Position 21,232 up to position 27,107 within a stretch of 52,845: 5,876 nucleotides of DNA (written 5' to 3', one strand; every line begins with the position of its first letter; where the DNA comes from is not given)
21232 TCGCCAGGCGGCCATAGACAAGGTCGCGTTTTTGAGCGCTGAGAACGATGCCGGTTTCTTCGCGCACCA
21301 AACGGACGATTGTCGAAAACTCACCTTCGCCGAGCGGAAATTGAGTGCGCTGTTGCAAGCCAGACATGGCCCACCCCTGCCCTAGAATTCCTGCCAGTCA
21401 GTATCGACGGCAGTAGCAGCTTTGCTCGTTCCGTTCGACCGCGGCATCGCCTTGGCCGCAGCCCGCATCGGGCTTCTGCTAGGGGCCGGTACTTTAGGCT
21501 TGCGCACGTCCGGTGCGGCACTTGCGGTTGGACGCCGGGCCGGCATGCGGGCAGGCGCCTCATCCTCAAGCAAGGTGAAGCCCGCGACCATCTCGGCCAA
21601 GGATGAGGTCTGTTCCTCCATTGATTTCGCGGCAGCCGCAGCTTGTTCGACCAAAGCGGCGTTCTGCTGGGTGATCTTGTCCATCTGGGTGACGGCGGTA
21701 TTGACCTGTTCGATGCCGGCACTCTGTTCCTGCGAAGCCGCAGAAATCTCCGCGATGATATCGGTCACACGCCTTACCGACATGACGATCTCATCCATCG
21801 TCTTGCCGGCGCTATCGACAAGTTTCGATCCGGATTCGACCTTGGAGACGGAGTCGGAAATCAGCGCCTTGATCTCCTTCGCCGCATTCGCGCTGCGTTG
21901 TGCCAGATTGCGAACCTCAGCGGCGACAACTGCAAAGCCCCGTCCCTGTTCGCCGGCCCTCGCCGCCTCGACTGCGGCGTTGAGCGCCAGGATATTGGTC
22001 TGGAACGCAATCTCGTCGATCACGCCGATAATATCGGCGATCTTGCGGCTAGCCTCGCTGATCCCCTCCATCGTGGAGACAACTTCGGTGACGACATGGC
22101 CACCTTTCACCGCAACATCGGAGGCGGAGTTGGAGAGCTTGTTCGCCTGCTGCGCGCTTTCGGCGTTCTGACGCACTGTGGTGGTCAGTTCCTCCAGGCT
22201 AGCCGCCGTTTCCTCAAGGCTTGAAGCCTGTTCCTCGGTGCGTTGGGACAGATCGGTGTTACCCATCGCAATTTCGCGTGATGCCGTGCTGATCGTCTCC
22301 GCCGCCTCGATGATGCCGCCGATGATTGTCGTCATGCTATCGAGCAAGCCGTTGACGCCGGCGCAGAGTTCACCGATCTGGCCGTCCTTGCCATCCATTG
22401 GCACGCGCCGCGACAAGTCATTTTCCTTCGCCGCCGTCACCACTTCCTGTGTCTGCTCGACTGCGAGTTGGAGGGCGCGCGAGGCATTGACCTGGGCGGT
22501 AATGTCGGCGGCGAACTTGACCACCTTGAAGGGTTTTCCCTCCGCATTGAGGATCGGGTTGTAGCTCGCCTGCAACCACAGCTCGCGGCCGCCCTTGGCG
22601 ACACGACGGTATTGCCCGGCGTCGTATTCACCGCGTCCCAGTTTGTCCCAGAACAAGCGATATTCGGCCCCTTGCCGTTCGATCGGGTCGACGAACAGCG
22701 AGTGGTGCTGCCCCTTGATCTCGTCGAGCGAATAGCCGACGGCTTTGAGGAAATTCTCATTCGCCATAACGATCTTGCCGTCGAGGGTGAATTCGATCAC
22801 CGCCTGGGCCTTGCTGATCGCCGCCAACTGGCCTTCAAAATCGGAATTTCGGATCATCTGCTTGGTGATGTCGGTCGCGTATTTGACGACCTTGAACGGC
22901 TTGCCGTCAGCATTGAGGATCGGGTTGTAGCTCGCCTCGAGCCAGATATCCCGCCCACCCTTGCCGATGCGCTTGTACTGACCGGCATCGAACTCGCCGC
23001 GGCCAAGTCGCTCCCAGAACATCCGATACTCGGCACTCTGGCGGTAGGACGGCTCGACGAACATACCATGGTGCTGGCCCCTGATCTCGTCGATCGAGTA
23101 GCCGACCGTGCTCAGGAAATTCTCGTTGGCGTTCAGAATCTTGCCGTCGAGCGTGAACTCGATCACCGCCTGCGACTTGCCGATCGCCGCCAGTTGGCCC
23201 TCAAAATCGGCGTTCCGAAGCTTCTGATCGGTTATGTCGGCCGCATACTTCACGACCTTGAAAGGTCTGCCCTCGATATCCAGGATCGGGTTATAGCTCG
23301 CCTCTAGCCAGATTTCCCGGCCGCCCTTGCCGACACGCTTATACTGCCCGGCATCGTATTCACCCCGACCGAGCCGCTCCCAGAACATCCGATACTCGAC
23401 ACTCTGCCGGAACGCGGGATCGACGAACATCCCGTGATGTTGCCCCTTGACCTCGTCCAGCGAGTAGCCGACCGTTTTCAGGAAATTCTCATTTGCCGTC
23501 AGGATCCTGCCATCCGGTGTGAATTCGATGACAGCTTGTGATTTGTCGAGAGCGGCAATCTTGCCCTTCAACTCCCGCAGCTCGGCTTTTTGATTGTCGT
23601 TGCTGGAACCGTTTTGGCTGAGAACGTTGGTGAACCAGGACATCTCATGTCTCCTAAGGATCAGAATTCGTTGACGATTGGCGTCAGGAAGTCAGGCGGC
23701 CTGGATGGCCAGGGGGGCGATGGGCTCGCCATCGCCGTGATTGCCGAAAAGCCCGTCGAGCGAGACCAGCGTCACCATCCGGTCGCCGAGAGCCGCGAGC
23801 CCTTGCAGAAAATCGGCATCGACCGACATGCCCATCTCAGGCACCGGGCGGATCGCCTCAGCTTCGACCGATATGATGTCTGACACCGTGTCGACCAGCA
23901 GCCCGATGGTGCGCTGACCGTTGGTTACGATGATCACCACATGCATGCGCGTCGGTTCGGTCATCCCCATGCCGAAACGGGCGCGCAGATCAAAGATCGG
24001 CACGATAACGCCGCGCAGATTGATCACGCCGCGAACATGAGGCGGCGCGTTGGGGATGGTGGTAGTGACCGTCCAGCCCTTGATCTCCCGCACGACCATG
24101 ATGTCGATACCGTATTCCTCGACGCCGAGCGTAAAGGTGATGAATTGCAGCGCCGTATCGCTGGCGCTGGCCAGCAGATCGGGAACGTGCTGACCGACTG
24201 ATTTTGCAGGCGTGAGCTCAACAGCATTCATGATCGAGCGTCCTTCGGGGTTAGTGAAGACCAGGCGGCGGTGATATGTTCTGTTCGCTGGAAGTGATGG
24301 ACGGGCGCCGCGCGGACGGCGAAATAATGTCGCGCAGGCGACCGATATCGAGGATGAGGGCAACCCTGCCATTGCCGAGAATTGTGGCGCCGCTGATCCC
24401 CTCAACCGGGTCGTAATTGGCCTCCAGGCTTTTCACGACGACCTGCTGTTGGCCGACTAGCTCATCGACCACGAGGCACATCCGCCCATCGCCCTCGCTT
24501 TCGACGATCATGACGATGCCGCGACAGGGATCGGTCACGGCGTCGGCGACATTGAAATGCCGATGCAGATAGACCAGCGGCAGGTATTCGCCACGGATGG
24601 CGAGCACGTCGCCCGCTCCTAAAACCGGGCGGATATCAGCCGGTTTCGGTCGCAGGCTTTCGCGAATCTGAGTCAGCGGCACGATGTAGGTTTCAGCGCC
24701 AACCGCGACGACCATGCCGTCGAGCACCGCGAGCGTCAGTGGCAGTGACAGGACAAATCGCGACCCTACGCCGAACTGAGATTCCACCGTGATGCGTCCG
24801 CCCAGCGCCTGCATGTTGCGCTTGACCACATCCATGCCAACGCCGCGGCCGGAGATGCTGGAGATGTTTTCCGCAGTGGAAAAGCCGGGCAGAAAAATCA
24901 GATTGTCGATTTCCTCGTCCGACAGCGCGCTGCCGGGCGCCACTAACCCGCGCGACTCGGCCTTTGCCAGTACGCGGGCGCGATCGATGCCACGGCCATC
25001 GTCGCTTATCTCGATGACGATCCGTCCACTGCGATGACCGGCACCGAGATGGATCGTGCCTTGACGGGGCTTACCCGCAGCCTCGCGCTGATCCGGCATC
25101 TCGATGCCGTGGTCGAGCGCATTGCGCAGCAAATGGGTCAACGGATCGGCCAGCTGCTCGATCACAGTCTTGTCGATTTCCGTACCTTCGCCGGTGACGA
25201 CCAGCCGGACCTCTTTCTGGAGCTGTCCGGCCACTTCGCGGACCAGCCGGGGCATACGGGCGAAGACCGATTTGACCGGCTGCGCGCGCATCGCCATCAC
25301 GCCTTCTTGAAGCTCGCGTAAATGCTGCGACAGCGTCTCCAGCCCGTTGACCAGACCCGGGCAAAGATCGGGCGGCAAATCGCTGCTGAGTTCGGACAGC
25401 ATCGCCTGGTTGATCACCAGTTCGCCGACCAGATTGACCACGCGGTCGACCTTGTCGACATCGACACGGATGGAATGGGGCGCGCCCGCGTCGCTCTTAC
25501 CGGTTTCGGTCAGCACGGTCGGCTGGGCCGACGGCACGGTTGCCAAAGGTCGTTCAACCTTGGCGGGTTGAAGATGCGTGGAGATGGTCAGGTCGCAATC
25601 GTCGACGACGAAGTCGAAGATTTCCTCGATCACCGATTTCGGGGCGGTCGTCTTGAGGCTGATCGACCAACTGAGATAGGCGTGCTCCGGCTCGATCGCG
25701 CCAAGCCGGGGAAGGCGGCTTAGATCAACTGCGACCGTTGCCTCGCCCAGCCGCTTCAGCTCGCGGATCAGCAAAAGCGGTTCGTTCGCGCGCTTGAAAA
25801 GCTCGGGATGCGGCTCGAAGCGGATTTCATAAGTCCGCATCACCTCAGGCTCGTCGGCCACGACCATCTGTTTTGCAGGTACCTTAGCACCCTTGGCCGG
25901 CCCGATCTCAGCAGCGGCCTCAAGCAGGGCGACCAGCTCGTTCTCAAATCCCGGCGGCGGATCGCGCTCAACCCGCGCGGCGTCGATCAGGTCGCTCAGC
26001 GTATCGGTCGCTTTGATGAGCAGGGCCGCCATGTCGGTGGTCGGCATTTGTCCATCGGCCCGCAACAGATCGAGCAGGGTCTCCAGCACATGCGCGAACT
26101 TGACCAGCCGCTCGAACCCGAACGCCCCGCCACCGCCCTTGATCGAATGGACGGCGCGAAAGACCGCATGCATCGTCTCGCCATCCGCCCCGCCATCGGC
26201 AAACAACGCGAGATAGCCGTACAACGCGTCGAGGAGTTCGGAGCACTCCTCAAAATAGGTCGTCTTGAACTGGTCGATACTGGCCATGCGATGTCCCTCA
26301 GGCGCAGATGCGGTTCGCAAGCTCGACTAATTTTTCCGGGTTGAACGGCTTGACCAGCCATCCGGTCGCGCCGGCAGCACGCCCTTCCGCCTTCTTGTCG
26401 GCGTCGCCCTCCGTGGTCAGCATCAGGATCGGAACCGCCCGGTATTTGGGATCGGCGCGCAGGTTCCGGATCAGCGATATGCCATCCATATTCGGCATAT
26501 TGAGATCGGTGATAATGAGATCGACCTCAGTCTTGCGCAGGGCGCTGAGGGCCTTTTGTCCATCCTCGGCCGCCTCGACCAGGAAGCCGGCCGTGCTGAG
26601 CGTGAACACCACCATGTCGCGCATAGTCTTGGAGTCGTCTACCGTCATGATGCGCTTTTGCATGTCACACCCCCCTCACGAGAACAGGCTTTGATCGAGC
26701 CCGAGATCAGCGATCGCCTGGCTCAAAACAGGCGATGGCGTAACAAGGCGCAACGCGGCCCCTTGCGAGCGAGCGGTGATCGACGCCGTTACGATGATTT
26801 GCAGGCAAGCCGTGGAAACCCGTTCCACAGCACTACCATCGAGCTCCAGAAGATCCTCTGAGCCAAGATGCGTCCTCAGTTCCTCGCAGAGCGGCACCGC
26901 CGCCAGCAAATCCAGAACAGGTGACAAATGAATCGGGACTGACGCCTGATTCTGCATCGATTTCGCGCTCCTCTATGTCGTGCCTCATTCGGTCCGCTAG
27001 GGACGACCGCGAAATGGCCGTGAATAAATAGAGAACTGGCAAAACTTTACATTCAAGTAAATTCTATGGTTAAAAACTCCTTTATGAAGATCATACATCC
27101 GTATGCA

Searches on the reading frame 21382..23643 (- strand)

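Call 84: search_protein_families(library=pfam, proteins=[window:21382-23643:-], max_evalue=0.00001)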
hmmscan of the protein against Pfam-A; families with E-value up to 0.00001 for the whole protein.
window:21382-23643:- (753 aa): 6 families
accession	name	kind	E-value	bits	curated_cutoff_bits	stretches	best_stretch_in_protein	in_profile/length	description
PF00015.26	MCPsignal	-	7.9e-57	192.3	34.6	1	502-658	2-172/172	Methyl-accepting chemotaxis protein (MCP) signalling domain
PF08447.18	PAS_3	-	5.8e-38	129.5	25.6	3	292-377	2-88/89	PAS fold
PF08448.16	PAS_4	-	2.7e-33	114.9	23.1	3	36-141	6-109/110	PAS fold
PF13426.13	PAS_9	-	9.8e-33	113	27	3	164-261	7-103/103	PAS domain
PF00989.32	PAS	-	1.7e-24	86.5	22.6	2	160-248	14-102/113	PAS fold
PF13188.13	PAS_8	-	9.1e-07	29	21.8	0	37-66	13-39/65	PAS domain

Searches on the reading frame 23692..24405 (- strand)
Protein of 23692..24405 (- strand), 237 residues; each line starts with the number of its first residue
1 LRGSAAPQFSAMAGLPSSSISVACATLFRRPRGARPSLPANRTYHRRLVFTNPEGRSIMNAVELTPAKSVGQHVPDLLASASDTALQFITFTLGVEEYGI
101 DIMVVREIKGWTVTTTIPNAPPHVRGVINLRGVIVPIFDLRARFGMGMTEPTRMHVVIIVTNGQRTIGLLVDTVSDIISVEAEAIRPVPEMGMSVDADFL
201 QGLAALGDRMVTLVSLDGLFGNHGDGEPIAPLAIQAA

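Call 84: search_protein_families(library=pfam, proteins=[window:23692-24405:-], max_evalue=0.00001)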
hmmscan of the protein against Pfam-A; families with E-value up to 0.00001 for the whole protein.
window:23692-24405:- (237 aa): 1 family
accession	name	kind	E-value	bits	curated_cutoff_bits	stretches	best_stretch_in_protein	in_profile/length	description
PF01584.24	CheW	-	2.9e-35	121.3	23.5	1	87-220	1-134/138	CheW-like domain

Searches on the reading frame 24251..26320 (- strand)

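Call 84: search_protein_families(library=pfam, proteins=[window:24251-26320:-], max_evalue=0.00001)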
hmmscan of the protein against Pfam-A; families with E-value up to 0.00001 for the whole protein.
window:24251-26320:- (689 aa): 4 families
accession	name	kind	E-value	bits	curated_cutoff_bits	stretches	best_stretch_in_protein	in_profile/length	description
PF01584.24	CheW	-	1.4e-27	96.4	23.5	1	535-662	2-133/138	CheW-like domain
PF02895.20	H-kinase_dim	-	1.5e-18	67.5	23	1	282-344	2-68/68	Signal transducing histidine kinase, homodimeric domain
PF02518.31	HATPase_c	-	1.4e-17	64.6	26.4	1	392-529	4-110/111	Histidine kinase-, DNA gyrase B-, and HSP90-like ATPase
PF01627.28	Hpt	-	6.1e-14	52.5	24.6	1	19-110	3-76/84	Hpt domain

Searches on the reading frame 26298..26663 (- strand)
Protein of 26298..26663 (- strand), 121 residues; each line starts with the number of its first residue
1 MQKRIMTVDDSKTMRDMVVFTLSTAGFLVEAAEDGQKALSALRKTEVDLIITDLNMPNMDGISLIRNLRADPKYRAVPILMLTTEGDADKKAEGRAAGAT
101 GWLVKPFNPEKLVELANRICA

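Call 84: search_protein_families(library=pfam, proteins=[window:26298-26663:-], max_evalue=0.00001)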
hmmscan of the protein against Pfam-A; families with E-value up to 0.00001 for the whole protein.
window:26298-26663:- (121 aa): 1 family
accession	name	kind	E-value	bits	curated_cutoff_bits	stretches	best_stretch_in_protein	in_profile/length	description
PF00072.30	Response_reg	-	1.9e-28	99.3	30.2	1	5-115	1-109/111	Response regulator receiver domain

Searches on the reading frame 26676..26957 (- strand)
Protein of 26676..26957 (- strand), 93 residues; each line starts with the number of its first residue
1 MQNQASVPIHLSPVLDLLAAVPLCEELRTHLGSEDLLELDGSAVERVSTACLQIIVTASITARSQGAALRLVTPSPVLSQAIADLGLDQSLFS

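Call 84: search_protein_families(library=pfam, proteins=[window:26676-26957:-], max_evalue=0.00001)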
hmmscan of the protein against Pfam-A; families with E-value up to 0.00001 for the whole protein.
window:26676-26957:- (93 aa): 1 family
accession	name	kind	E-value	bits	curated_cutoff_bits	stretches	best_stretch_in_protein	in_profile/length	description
PF13466.11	STAS_2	-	6.1e-12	46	29.2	1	9-88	1-80/80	STAS domain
